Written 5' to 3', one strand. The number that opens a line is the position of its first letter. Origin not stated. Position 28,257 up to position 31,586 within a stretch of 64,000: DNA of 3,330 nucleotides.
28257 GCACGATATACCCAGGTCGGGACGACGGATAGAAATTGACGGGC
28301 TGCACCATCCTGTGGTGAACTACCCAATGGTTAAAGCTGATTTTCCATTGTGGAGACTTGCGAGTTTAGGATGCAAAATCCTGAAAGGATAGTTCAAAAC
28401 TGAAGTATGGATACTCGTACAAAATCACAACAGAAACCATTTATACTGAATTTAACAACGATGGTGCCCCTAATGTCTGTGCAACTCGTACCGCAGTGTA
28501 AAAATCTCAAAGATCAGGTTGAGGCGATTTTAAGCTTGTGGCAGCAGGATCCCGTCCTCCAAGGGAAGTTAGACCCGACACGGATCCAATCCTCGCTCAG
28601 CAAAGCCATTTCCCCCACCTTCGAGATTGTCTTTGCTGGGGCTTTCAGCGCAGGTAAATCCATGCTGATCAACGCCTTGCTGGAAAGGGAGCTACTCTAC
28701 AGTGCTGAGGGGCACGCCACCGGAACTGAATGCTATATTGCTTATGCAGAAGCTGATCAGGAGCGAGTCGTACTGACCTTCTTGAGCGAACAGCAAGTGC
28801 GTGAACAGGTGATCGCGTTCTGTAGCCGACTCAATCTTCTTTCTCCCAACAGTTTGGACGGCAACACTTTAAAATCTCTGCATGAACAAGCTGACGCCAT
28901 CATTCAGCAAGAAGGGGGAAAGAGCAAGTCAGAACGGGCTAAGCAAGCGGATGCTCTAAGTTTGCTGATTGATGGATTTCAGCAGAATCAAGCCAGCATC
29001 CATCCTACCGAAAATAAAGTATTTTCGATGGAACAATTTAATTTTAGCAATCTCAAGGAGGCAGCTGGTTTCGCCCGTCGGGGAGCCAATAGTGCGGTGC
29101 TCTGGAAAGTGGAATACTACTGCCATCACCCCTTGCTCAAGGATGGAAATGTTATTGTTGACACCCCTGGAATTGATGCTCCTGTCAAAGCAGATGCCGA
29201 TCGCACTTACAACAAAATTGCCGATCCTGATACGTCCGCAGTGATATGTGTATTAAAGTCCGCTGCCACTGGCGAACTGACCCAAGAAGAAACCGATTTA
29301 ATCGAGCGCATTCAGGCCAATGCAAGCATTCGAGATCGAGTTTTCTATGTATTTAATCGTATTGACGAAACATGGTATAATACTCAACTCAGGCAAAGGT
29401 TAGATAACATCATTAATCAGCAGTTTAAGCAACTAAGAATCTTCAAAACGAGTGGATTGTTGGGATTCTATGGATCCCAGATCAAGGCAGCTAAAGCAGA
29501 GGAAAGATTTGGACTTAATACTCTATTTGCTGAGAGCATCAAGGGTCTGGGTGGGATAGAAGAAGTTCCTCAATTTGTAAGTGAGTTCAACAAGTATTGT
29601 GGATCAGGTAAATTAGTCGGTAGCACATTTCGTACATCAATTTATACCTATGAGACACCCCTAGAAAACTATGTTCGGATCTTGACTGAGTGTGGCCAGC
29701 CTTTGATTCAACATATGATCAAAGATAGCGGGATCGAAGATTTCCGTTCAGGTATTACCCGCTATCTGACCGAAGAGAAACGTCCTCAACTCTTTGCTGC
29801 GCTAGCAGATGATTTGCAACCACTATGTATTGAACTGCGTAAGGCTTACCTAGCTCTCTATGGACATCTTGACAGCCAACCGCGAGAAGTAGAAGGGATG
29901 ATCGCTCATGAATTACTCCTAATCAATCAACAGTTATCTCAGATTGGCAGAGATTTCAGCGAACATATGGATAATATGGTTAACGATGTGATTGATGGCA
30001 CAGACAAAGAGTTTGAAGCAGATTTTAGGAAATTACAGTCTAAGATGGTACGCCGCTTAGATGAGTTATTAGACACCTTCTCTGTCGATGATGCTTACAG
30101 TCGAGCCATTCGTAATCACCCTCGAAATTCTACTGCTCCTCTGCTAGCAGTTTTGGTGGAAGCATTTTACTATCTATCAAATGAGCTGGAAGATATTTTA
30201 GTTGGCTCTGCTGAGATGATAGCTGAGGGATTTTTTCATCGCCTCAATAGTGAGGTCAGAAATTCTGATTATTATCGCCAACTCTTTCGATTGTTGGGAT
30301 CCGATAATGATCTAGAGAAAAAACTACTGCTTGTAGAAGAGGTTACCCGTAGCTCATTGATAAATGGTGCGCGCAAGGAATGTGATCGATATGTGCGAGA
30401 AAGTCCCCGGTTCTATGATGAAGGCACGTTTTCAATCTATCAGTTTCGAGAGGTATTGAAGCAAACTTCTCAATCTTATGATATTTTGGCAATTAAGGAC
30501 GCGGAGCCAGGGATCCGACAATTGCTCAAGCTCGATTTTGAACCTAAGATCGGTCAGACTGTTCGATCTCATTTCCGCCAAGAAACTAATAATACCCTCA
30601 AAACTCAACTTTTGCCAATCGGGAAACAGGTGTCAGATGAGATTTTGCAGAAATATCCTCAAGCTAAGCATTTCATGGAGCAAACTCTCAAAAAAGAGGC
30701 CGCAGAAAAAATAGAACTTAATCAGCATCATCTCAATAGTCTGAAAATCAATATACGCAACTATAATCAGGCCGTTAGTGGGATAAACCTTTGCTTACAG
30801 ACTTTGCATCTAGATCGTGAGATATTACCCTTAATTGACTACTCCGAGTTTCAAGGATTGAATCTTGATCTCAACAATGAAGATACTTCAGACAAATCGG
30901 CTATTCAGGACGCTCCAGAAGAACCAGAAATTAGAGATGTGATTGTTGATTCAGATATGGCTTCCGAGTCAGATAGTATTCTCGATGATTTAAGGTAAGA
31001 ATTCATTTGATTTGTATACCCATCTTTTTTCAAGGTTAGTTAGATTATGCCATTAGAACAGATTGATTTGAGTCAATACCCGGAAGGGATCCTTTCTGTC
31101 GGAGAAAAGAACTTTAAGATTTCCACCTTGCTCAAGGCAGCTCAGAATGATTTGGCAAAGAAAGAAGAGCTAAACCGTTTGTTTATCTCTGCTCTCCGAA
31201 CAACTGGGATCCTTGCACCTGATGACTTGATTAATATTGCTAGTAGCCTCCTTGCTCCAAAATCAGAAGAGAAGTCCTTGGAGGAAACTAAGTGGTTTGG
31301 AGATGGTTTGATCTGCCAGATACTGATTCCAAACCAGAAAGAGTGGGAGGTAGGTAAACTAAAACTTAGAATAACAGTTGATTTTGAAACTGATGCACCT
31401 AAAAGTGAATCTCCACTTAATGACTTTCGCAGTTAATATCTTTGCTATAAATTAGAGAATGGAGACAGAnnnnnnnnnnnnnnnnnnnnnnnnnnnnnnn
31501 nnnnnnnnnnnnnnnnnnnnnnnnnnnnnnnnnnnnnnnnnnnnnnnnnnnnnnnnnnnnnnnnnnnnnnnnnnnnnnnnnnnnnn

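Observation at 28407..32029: Candidate undescribed system: dynamin-like GTPase + two KGK-type small proteins + (eroded) HNH nuclease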

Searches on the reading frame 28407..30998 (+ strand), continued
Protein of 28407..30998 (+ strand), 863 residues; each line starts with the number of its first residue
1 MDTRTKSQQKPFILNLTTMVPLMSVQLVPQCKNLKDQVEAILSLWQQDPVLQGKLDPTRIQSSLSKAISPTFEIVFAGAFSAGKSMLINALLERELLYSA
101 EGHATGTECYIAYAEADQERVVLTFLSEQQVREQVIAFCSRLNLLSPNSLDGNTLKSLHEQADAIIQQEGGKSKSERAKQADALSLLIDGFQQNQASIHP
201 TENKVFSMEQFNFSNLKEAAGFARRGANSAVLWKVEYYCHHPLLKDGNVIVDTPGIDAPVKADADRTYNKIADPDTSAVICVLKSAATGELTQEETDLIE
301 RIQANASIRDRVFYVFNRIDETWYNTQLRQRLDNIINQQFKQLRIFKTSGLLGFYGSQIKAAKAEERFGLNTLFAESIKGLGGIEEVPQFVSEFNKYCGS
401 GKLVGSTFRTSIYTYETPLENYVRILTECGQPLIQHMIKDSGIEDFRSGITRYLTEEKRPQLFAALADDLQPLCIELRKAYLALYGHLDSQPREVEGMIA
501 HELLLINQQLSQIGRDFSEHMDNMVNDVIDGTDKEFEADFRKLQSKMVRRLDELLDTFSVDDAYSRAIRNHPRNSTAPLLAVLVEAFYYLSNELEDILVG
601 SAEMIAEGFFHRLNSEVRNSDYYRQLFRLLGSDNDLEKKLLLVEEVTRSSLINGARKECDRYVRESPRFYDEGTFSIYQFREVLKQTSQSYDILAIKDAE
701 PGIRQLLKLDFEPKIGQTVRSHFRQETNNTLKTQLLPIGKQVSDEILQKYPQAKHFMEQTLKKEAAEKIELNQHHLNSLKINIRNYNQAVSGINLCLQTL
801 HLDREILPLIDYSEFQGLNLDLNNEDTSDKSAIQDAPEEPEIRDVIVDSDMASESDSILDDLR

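Call 58: find_encoding_contigs(protein=P0133, flank=6000, max_places=2)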
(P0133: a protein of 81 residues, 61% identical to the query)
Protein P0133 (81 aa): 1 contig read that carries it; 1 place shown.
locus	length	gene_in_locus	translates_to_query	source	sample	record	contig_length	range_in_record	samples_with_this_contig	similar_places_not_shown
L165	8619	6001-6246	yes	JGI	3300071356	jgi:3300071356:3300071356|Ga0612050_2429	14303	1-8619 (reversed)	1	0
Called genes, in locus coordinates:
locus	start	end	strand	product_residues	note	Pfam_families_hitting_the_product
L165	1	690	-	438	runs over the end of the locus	PF13433:Peripla_BP_5, PF13458:Peripla_BP_6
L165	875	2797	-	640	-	PF00005:ABC_tran, PF02463:SMC_N (faint), PF13555:AAA_29 (faint), PF01926:MMR_HSR1 (faint), PF13304:AAA_21 (faint), PF12848:ABC_tran_Xtn, PF00005:ABC_tran, PF16326:ABC_tran_CTD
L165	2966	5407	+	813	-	PF00350:Dynamin_N, PF01926:MMR_HSR1 (faint)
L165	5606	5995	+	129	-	PF08872:KGK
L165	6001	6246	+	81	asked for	PF01844:HNH, PF14279:HNH_5, PF13395:HNH_4 (weak)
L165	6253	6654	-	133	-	-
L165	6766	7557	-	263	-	PF00850:Hist_deacetyl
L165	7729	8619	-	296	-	?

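Call 59: find_encoding_contigs(protein=P0138, flank=6000, max_places=2)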
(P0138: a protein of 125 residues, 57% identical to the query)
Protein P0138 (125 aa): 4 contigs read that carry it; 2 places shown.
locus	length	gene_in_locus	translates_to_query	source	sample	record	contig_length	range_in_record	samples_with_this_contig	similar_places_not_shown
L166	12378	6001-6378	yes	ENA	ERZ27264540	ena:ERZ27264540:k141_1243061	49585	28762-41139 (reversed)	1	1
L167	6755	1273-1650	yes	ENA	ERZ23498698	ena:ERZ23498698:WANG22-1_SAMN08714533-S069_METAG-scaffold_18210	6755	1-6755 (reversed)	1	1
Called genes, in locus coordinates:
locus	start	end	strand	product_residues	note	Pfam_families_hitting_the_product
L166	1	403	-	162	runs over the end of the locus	PF13673:Acetyltransf_10 (faint), PF00583:Acetyltransf_1, PF13508:Acetyltransf_7 (weak)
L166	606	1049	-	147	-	-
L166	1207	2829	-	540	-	PF13347:MFS_2, PF07690:MFS_1 (weak), PF13347:MFS_2, PF07690:MFS_1 (weak)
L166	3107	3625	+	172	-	PF00156:Pribosyltran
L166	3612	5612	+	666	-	PF00270:DEAD (faint), PF04851:ResIII, PF17757:UvrB_inter, PF27431:UvrB_3rd, PF00271:Helicase_C, PF12344:UvrB, PF02151:UVR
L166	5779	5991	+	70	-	-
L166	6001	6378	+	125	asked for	PF01844:HNH, PF14279:HNH_5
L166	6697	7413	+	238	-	-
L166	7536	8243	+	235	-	-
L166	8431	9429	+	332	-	PF00535:Glycos_transf_2, PF10111:Glyco_tranf_2_2, PF13641:Glyco_tranf_2_3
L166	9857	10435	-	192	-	PF04336:ACP_PD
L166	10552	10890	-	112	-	-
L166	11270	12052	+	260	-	PF00072:Response_reg, PF00486:Trans_reg_C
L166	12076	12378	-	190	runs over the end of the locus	PF02698:DUF218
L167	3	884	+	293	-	?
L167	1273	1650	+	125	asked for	PF01844:HNH, PF14279:HNH_5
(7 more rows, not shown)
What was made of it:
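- The nearest different HNH (125 aa, P0138) lies in another context (call 59).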

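Call 65: search_protein_families(library=padloc, proteins=[P0126, L046:8384-8629:+, L046:7449-7832:+, P0060], max_evalue=0.01)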
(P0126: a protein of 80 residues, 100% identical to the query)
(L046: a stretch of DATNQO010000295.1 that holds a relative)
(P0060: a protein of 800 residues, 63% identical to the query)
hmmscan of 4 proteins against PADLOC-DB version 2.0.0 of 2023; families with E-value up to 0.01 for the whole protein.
P0126 (80 aa): 24 families
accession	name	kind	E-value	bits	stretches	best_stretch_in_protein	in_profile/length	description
PDLC03478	REase_II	-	1.2e-09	36.2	1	9-72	93-160/219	Type II restriction enzyme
PDLC02859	DpdF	-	4.2e-07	26.8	1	22-69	4-51/545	DpdF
PDLC00325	PtuB1|PtuB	-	1.2e-05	23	1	12-73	38-104/213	Unknown function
PDLC03431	REase_II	-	2.7e-05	21.8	1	41-71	177-207/246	Type II restriction enzyme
PDLC00973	Cas9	-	7.4e-05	19.4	1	36-74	621-659/830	CRISPR subtype II RNA-guided endonuclease Cas9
PDLC00352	PtuB1|PtuB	-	7.5e-05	20.5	1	12-69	33-95/206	Unknown function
PDLC00335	PtuB1|PtuB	-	7.7e-05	20.3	1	11-73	34-101/214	Unknown function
PDLC00350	PtuB1|PtuB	-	9.5e-05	20.4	1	9-72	33-101/224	Unknown function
PDLC04256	PDC-M01B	-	0.0001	20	1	25-73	105-153/285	-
PDLC00337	PtuB1|PtuB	-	0.00012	20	1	27-75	58-109/216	Unknown function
PDLC01256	Cas9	-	0.00012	19.1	1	34-74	523-563/711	"CAS-II-A,CAS-II-B,CAS-II-C; effector__SPE"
PDLC00315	PtuB1|PtuB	-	0.00014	19.8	1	28-75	33-81/227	Unknown function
PDLC03469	REase_II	-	0.00037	17.6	1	31-74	260-300/522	Type II restriction enzyme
PDLC03418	REase_II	-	0.00048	17.4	1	19-71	318-370/372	Type II restriction enzyme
PDLC03656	mREase_IV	-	0.00063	17.6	1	18-69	197-254/277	Type IV methyl-directed restriction enzyme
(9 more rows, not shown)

L046:8384-8629:+ (82 aa): 26 families (the best 25 are shown)
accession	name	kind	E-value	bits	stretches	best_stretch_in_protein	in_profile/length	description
PDLC02859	DpdF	-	8.8e-09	32.3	1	18-69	2-53/545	DpdF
PDLC03478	REase_II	-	1.2e-08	33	1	8-69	94-159/219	Type II restriction enzyme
PDLC00323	PtuB1|PtuB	-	1e-05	23.3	1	13-73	24-85/215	Unknown function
PDLC00315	PtuB1|PtuB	-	4.3e-05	21.4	1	20-72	27-80/227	Unknown function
PDLC03656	mREase_IV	-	5.5e-05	21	1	12-67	193-254/277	Type IV methyl-directed restriction enzyme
PDLC00335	PtuB1|PtuB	-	0.00017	19.2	1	13-72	38-102/214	Unknown function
PDLC00350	PtuB1|PtuB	-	0.00018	19.5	1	11-74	37-105/224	Unknown function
PDLC00325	PtuB1|PtuB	-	0.00022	18.9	1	11-72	39-105/213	Unknown function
PDLC03431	REase_II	-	0.00029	18.5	1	39-69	177-207/246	Type II restriction enzyme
PDLC01256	Cas9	-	0.00091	16.1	1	32-71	524-562/711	"CAS-II-A,CAS-II-B,CAS-II-C; effector__SPE"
PDLC01367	Cas8b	-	0.0012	17.2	0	59-71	7-18/63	CAS-I-B; effector_LS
PDLC00337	PtuB1|PtuB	-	0.0012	16.7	1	12-74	45-110/216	Unknown function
PDLC04251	PDC-M01B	-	0.0014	16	1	24-74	99-148/279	-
PDLC00643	ZorE2|ZorE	-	0.0017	15.7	1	18-75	210-268/282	HNH endonuclease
PDLC00973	Cas9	-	0.0019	14.8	1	36-72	623-659/830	CRISPR subtype II RNA-guided endonuclease Cas9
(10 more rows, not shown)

L046:7449-7832:+ (128 aa): 0 families

P0060 (800 aa): 2 families
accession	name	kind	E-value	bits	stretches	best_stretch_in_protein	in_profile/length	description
PDLC03839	LeoA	-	3.4e-14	50.9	2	42-70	51-83/559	-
PDLC03841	LeoBC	-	3e-09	34.5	1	47-302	77-198/601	-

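Call 81: search_protein_families(library=ncbifam, proteins=[P0126], max_evalue=0.00001)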
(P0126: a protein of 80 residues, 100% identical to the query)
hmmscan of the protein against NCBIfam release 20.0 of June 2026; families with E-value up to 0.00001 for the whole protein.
P0126 (80 aa): 2 families
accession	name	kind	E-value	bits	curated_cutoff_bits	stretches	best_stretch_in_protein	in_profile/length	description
NF040563.1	guided_IscB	equivalog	1.9e-17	63.4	175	1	15-73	182-238/314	RNA-guided endonuclease IscB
NF049971.1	CRISPR_Cas9d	exception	2.2e-07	29.9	375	1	27-73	547-596/986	type II CRISPR RNA-guided endonuclease Cas9d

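Call 91: search_protein_families(library=padloc, alignment_id=A7, max_evalue=1e-10)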
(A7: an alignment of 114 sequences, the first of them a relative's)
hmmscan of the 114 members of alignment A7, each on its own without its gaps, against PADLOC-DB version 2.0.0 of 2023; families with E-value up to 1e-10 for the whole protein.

A. member 1, L001:3524-4252:- (243 aa): 0 families

B. families by the number of members that match (of 114 scanned): 37 families (the first 25 are shown)
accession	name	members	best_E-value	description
PDLC04134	mad2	8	5.4e-25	mads_2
PDLC04135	mad3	2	9.1e-55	mads_3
PDLC02980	AriA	2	1.7e-39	-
PDLC01439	typeIV_DinG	2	9.5e-33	CAS-IV-A; associated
PDLC02335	AbiLi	1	6.2e-108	AbiLi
PDLC01587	2OG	1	1.7e-88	"CAS-I,CAS-II,CAS-III,CAS-IV,CAS-V,CAS-VI; associated"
PDLC01691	Cas12f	1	6.3e-73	CAS-V-F; effector__SPE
PDLC01097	C3a214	1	5.1e-70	GlgB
PDLC01700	Cas12f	1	7.5e-59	CAS-V-F; effector__SPE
PDLC00933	Cas12u4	1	2.1e-57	Cas12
PDLC01674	Cas12f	1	1.3e-47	CAS-V-F; effector__SPE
PDLC01678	Cas12f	1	1.3e-47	Cas14c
PDLC01039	Csx1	1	1.9e-44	found elsewhere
PDLC00931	Cas12u2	1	3.7e-37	Cas12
PDLC01698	Cas12f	1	1.1e-36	CAS-V-F; effector__SPE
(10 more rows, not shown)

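Call 92: search_protein_families(library=pfam, alignment_id=A7, max_evalue=1e-8)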
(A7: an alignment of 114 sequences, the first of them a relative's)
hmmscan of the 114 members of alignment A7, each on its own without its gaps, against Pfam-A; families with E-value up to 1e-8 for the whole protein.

A. member 1, L001:3524-4252:- (243 aa): 0 families

B. families by the number of members that match (of 114 scanned): 124 families (the first 25 are shown)
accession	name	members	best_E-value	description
PF13409.12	GST_N_2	5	7e-14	Glutathione S-transferase, N-terminal domain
PF00342.24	PGI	4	6.5e-63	Phosphoglucose isomerase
PF00990.26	GGDEF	4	3.3e-55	Diguanylate cyclase, GGDEF domain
PF13417.12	GST_N_3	4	1.8e-13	Glutathione S-transferase, N-terminal domain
PF01189.24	Methyltr_RsmB-F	3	4.2e-63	16S rRNA methyltransferase RsmB/F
PF01699.29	Na_Ca_ex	3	2.2e-41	Sodium/calcium exchanger protein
PF01556.23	DnaJ_C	3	2.8e-38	DnaJ C terminal domain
PF02016.21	Peptidase_S66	3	5.7e-38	LD-carboxypeptidase N-terminal domain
PF17676.7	Peptidase_S66C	3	5.7e-38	LD-carboxypeptidase C-terminal domain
PF00226.36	DnaJ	3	2.2e-29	DnaJ domain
PF08241.18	Methyltransf_11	3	4.6e-28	Methyltransferase domain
PF13649.12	Methyltransf_25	3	1.3e-27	Methyltransferase domain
PF13847.12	Methyltransf_31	3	2.3e-24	Methyltransferase domain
PF08242.18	Methyltransf_12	3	3.2e-20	Methyltransferase domain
PF10009.15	DUF2252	2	8e-94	Uncharacterized protein conserved in bacteria (DUF2252)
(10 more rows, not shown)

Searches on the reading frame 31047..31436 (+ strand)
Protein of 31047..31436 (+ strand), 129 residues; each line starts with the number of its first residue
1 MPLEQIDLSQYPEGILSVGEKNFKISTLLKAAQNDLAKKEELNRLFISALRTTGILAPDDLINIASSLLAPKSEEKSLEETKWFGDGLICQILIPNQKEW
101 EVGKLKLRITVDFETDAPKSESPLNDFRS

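Call 3: search_protein_families(library=pfam, proteins=[window:31047-31436:+], max_evalue=0.1)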
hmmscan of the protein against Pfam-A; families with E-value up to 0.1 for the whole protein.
window:31047-31436:+ (129 aa): 1 family
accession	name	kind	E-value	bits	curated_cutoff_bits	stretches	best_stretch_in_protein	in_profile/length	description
PF08872.15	KGK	-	6.8e-16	59.2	25.6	1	14-128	12-116/119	KGK domain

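Call 4: search_protein_families(library=padloc, proteins=[window:31047-31436:+], max_evalue=1)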
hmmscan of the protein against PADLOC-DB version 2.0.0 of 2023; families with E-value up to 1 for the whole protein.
window:31047-31436:+ (129 aa): 0 families

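Call 5: search_protein_families(library=ncbifam, proteins=[window:31047-31436:+], max_evalue=0.1)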
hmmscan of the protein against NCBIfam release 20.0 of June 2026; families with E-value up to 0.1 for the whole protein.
window:31047-31436:+ (129 aa): 0 families
